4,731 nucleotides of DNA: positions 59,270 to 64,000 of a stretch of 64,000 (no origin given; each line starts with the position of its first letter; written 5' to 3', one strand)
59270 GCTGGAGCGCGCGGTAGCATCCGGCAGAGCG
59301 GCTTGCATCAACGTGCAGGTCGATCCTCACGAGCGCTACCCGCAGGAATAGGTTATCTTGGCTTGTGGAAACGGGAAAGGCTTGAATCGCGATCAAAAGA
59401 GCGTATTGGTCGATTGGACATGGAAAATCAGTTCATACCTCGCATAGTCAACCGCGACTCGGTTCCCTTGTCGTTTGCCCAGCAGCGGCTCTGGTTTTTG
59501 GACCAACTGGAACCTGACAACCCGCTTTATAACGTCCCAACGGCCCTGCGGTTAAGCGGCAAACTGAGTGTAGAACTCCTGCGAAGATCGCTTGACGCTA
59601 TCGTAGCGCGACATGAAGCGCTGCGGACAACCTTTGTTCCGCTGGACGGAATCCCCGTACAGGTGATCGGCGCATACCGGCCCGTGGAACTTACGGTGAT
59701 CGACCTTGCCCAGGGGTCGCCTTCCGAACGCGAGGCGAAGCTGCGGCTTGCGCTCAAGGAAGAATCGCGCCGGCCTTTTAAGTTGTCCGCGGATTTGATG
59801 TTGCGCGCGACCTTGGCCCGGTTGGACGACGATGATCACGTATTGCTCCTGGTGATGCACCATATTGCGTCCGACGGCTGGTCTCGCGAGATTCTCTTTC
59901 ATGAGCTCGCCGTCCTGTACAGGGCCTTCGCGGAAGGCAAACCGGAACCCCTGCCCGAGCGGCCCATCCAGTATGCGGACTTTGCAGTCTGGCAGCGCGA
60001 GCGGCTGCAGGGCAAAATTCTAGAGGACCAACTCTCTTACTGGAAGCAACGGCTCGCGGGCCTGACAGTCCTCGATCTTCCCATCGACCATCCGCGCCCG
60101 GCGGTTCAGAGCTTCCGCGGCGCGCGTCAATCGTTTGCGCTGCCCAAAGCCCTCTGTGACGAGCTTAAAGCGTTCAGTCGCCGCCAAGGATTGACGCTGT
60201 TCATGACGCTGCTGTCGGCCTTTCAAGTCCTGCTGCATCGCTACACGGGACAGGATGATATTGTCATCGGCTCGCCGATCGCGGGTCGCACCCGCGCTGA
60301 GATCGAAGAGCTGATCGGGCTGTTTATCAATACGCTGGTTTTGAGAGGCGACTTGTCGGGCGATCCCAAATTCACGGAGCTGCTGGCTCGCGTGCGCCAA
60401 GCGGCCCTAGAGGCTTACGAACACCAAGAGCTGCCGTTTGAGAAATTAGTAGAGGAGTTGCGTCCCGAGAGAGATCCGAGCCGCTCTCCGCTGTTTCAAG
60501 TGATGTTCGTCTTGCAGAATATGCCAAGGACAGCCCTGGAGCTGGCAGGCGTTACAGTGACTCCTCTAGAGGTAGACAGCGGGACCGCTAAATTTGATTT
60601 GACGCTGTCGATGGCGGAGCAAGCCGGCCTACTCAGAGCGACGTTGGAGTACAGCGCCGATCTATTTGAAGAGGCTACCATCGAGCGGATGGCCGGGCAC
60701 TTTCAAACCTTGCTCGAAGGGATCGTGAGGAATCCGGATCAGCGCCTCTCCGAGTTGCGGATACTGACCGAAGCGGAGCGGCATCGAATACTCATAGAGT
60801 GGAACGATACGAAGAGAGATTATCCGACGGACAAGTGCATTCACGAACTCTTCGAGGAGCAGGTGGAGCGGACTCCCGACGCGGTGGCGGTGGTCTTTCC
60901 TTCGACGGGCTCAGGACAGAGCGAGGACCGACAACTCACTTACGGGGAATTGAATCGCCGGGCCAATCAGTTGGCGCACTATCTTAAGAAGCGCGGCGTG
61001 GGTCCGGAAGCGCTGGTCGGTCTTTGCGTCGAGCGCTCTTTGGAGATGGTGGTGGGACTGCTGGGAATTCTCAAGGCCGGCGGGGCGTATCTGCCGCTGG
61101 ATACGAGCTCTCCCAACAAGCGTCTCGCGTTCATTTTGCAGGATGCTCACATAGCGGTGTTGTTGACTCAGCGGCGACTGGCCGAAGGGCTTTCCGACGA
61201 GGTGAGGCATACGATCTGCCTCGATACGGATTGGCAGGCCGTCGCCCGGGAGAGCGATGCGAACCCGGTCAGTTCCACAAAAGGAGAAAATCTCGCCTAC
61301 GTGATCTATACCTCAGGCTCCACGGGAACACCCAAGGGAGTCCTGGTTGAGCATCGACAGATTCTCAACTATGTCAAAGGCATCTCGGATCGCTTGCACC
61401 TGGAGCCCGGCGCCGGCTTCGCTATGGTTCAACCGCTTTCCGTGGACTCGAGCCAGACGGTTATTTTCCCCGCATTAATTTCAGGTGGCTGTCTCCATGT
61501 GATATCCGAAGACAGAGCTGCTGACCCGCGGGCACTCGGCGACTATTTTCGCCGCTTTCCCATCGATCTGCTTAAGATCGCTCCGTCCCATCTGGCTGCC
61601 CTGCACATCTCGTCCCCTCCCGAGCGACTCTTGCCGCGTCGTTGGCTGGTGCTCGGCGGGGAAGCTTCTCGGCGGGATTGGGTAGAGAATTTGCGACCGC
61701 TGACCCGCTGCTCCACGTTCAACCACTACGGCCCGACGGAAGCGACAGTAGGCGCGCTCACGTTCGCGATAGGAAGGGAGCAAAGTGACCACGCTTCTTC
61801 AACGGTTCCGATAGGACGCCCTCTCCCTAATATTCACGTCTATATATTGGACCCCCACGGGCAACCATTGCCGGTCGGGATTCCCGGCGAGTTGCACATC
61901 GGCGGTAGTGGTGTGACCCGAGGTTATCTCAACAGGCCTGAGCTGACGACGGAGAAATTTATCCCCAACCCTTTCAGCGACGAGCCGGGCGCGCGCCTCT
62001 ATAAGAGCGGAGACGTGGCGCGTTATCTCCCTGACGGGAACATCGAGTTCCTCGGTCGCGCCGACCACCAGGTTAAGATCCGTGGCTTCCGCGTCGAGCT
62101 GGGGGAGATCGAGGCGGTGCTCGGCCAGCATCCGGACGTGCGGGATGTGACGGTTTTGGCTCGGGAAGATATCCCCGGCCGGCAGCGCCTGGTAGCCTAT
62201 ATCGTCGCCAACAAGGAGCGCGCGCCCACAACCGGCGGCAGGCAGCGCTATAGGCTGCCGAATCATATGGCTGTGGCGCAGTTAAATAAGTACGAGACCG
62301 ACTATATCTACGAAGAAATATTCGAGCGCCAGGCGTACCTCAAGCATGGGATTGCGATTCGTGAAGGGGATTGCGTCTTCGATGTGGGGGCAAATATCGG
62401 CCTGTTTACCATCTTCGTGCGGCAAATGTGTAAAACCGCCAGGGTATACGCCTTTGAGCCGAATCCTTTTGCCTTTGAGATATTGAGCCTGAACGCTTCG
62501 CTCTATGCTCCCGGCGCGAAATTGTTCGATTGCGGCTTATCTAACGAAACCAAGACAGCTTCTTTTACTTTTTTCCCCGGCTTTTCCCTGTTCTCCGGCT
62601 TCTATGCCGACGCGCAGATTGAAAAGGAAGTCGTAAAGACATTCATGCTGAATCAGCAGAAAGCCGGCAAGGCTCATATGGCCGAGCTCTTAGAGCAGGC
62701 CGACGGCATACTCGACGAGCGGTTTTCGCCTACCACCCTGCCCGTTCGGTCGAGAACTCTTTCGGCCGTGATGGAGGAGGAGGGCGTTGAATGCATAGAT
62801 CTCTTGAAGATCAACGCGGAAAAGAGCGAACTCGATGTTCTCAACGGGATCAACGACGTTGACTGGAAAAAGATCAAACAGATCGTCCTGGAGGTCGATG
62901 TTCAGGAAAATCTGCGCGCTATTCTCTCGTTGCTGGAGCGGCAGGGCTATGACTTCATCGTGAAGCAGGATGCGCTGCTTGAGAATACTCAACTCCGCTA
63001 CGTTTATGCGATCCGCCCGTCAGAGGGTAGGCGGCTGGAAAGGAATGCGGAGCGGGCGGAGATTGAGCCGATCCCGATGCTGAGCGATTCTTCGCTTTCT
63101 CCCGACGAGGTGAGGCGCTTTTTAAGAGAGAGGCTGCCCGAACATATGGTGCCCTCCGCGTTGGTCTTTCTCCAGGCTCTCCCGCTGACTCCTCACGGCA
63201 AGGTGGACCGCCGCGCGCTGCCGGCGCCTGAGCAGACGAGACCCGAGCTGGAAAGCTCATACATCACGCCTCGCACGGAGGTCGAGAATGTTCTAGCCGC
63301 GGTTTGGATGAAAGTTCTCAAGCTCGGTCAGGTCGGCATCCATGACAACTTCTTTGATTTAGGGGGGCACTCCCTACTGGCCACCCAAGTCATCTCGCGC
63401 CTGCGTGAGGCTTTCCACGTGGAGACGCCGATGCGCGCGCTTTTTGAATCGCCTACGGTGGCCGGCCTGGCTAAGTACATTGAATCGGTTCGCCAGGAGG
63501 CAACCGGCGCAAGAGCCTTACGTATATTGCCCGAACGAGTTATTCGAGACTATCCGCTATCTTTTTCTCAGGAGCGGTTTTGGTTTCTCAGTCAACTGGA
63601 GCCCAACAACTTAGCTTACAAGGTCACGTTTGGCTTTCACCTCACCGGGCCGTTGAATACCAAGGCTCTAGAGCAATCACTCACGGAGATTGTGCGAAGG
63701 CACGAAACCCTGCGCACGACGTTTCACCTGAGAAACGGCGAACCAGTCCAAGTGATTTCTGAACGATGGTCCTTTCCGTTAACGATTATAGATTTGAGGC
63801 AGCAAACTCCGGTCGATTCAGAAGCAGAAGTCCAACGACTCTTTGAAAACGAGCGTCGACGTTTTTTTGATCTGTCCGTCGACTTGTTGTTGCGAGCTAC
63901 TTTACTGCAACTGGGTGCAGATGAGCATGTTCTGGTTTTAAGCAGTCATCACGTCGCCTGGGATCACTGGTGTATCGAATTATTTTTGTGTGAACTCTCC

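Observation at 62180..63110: FkbM-family methyltransferase embedded inside an NRPS adenylation domain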

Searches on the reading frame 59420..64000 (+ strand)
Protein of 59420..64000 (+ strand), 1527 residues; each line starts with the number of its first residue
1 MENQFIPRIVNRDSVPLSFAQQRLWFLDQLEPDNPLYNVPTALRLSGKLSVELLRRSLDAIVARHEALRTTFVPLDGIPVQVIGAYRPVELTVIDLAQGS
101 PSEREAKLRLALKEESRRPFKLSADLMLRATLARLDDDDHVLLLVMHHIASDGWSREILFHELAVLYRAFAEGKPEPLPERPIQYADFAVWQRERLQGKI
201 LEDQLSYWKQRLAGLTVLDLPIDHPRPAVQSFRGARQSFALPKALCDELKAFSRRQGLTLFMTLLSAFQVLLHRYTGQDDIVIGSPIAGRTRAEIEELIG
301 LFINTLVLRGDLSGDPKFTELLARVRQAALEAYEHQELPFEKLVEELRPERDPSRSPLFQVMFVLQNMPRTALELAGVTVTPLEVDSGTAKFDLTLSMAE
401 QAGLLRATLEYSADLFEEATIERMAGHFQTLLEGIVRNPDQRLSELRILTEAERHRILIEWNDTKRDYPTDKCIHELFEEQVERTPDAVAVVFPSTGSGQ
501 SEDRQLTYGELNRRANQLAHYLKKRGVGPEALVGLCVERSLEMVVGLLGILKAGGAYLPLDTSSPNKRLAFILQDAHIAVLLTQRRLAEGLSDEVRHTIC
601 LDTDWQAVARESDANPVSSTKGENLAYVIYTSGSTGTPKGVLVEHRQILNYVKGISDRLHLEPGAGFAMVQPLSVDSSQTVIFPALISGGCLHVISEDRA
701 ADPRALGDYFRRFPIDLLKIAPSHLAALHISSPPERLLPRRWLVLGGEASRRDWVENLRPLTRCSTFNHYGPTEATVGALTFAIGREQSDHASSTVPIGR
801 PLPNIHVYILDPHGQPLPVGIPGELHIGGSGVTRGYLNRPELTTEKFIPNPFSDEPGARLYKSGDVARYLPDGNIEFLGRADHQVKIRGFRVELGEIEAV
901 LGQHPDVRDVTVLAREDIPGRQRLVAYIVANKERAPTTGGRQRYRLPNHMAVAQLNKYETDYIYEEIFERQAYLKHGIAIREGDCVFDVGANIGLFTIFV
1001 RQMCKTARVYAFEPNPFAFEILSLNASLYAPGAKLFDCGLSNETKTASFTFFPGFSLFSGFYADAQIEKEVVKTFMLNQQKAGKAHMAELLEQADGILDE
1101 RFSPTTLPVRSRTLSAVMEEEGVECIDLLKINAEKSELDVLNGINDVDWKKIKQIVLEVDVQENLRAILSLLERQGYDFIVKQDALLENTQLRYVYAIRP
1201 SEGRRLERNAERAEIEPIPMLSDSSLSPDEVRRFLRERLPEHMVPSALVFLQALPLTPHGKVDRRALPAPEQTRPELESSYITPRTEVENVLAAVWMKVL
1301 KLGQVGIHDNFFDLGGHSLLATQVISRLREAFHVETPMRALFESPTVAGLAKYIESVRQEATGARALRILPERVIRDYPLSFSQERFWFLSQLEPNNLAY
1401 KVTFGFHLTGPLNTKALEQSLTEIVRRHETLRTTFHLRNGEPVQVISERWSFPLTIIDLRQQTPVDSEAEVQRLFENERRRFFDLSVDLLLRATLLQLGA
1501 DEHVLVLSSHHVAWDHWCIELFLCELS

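Call 9: search_protein_families(library=pfam, proteins=[window:59420-64000:+], max_evalue=0.1)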
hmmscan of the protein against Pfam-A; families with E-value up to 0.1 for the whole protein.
window:59420-64000:+ (1527 aa): 7 families
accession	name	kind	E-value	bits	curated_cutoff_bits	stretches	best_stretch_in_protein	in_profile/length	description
PF00668.25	Condensation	-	2.1e-165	551.3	30.6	2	12-457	2-455/456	Condensation domain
PF00501.34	AMP-binding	-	4.8e-84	282.8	29.9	1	478-837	1-384/384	AMP-binding enzyme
PF00550.31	PP-binding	-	1.7e-17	63.9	20.8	1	1291-1354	2-67/67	Phosphopantetheine attachment site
PF05050.19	Methyltransf_21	-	1e-16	62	22.7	1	988-1179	1-173/173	Methyltransferase FkbM domain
PF13193.12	AMP-binding_C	-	1.1e-11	45.9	24.5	2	896-933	1-38/76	AMP-binding enzyme C-terminal domain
PF02475.24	TRM5-TYW2_MTfase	-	9.7e-06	26.1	28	1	980-1028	34-82/164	TRM5/TYW2 methyltransferase domain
PF23460.1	ZMYND8_CC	-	0.094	13.4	27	0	419-461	4-46/65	ZMYND8 protein coiled-coil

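Call 10: search_protein_families(library=ncbifam, proteins=[window:59420-64000:+], max_evalue=0.1)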
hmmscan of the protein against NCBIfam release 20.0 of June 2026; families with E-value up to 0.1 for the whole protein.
window:59420-64000:+ (1527 aa): 112 families (the best 25 are shown)
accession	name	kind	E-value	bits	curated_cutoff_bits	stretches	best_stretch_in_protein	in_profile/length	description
NF004282.0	PRK05691.1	subfamily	0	1098.1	4090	2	4-934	1718-2642/4334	non-ribosomal peptide synthase/polyketide synthase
NF047350.1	aureusi_NRPS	equivalog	1.7e-241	804.7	2500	2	4-955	984-1889/2373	aureusimine non-ribosomal peptide synthetase AusA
NF041803.1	NRPS_SolG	exception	1.7e-176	588.9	2200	2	57-935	154-1021/1163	solanimycin non-ribosomal peptide synthetase SolG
NF038078.1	NRPS_MxcG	equivalog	7.8e-156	520.5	2300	3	13-943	3-922/1442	myxochelin non-ribosomal peptide synthetase MxcG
TIGR01733.1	AA-adenyl-dom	subfamily_domain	5.4e-135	450.3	317.4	1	507-912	1-409/409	amino acid adenylation domain-containing protein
NF007605.2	PRK10252.1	equivalog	9.8e-126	420.8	2400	3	14-950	3-933/1292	enterobactin non-ribosomal peptide synthetase EntF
TIGR03443.1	alpha_am_amid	equivalog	3.3e-116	389.2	1030.1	3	628-958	420-779/1390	L-aminoadipate-semialdehyde dehydrogenase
TIGR01734.1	D-ala-DACP-lig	equivalog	2.3e-76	257.4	559.85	2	488-934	8-451/504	D-alanine--poly(phosphoribitol) ligase subunit DltA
NF003417.0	PRK04813.1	subfamily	8.5e-76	255.5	476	2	494-934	17-452/505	D-alanine--poly(phosphoribitol) ligase subunit DltA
NF004837.0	PRK06187.1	subfamily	8.4e-59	199.2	476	2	471-937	7-478/531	long-chain-fatty-acid--CoA ligase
TIGR03098.1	ligase_PEP_1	hypoth_equivalog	1.4e-57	195.3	592.35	2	474-955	2-495/517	acyl-CoA ligase (AMP-forming), exosortase A system-associated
TIGR01923.1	menE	equivalog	1.8e-42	145.7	330.15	1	507-935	1-402/442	o-succinylbenzoate--CoA ligase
NF004822.0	PRK06178.1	equivalog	2.1e-41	142.2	782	3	769-935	363-522/571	acyl-CoA synthetase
NF004511.1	PRK05852.1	equivalog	8.5e-41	140.1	650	3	474-695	1-228/505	FadD7 family fatty acid--CoA ligase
NF052269.1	Staph_lig_FadD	equivalog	1.1e-40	139.5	650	1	502-934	24-446/499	long-chain-fatty-acid--CoA ligase FadD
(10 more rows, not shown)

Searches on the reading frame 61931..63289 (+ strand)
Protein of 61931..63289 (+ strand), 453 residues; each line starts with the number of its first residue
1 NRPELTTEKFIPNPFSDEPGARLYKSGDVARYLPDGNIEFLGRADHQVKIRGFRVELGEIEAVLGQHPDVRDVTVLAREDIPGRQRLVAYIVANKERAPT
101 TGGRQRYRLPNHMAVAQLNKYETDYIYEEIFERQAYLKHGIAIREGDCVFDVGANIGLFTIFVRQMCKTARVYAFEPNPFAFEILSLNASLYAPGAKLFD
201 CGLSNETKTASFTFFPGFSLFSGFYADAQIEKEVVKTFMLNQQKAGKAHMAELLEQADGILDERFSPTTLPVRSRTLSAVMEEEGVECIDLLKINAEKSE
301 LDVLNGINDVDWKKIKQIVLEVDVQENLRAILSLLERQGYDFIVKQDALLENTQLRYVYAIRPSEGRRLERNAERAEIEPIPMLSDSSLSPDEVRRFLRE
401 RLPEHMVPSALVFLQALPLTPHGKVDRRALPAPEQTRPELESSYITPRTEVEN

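Call 56: predict_structure(alignment_id=A3)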
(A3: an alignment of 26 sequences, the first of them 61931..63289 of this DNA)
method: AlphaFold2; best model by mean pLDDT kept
length: 453 residues; sequences in the alignment: 26
mean_pLDDT: 85.2   pTM: 0.79
mean pLDDT of the five models: 85.2, 85.1, 84.7, 84.2, 82.6
residues with pLDDT >= 90: 233; 70-90: 149; 50-70: 55; < 50: 16
segments of 3 or more residues with pLDDT < 50: 1-4, 435-446
pLDDT, mean of each block of 10 residues (from residue 1): 52 67 58 63 64 81 94 88 82 89 85 89 91 92 96 97 94 97 95 95 97 89 90 89 81 81 86 98 98 95 98 98 94 98 91 93 90 67 79 94 91 89 85 53 48 58
secondary structure, 60 per line:
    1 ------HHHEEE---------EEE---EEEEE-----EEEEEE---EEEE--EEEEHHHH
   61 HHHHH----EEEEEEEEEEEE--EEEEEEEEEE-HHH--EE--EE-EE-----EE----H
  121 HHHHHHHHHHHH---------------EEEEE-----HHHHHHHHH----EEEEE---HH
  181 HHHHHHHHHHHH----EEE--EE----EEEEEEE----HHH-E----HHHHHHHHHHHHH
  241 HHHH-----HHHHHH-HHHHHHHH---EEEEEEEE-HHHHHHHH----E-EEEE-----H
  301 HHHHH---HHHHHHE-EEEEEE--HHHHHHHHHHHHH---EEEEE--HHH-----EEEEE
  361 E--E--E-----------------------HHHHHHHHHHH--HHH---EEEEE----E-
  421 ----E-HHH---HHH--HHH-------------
elements in order: E10-12 E22-24 E28-32 E38-43 E47-50 E53-56 H57-65 E70-81 E84-93 H120-132 E148-152 H158-166 E171-175 H179-192 E197-199 E208-214 H228-244 H250-255 H257-264 E268-275 H277-284 E291-294 H300-305 H309-314 E317-322 H325-337 E341-345 E356-361 H391-401 E410-414

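Call 59: fold_search(model_id=the predicted structure, library=pdb)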
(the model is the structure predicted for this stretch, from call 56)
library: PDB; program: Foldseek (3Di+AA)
matches with E <= 10: 1973; with E <= 0.001: 481
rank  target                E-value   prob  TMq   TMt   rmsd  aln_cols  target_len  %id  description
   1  5wmm_A                9.6e-18  1.00  0.25  0.14  21.6       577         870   16  Crystal structure of an adenylation domain interrupted by a methylation domain (AMA4) from nonribosomal peptide synthe (released 2018-03-14)
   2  7emy_A                8.1e-11  1.00  0.23  0.09  20.2       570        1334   16  Pyochelin synthetase, a dimeric nonribosomal peptide synthetase elongation module (released 2021-12-22)
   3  6p1j_A                4.5e-10  1.00  0.12  0.06  12.9        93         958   64  The structure of condensation and adenylation domains of teixobactin-producing nonribosomal peptide synthetase Txo2 se (released 2019-05-29)
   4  6p1j_B                5.8e-10  1.00  0.12  0.06  12.9        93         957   64  The structure of condensation and adenylation domains of teixobactin-producing nonribosomal peptide synthetase Txo2 se (released 2019-05-29)
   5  7en2_B                6.1e-10  1.00  0.22  0.08  21.4       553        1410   16  Pyochelin synthetase, a dimeric nonribosomal peptide synthetase elongation module-after-condensation, condensation (released 2021-12-22)
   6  7en2_A                1.4e-09  1.00  0.20  0.08  22.2       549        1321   16  Pyochelin synthetase, a dimeric nonribosomal peptide synthetase elongation module-after-condensation, condensation (released 2021-12-22)
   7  5u89_A                2.7e-09  1.00  0.15  0.07  21.2       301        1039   24  Crystal structure of a cross-module fragment from the dimodular NRPS DhbF (released 2017-05-10)
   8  2vsq                  6.9e-09  1.00  0.15  0.08  22.7       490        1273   18  Structure of surfactin A synthetase C (SrfA-C), a nonribosomal peptide synthetase termination module (released 2008-07-08)
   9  5es5_A                1.1e-08  1.00  0.13  0.09  13.6        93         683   60  Crystal structure of the initiation module of LgrA in the "open" and "closed " adenylation states (released 2016-01-20)
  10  8www_A                1.2e-08  1.00  0.14  0.12  12.9       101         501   54  Crystal structure of the adenylation domain of SyAstC (released 2024-06-05)
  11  5es9_B                1.3e-08  1.00  0.12  0.08  13.6        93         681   60  Crystal structure of the LgrA initiation module in the formylation state (released 2016-01-20)
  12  5es8_B                1.6e-08  1.00  0.15  0.09   8.0        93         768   60  Crystal structure of the initiation module of LgrA in the thiolation state (released 2016-01-20)
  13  6mfw                  2.0e-08  0.99  0.12  0.05  28.2       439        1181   19  Crystal structure of a 4-domain construct of LgrA in the substrate donation state (released 2019-11-20)
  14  5zq0_A                2.1e-08  1.00  0.31  0.31  17.2       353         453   13  Crystal structure of spRlmCD with U747loop RNA (released 2018-10-24)
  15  6mg0_B                2.3e-08  1.00  0.15  0.04   8.0        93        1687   60  Crystal structure of a 5-domain construct of LgrA in the thiolation state (released 2019-11-20)
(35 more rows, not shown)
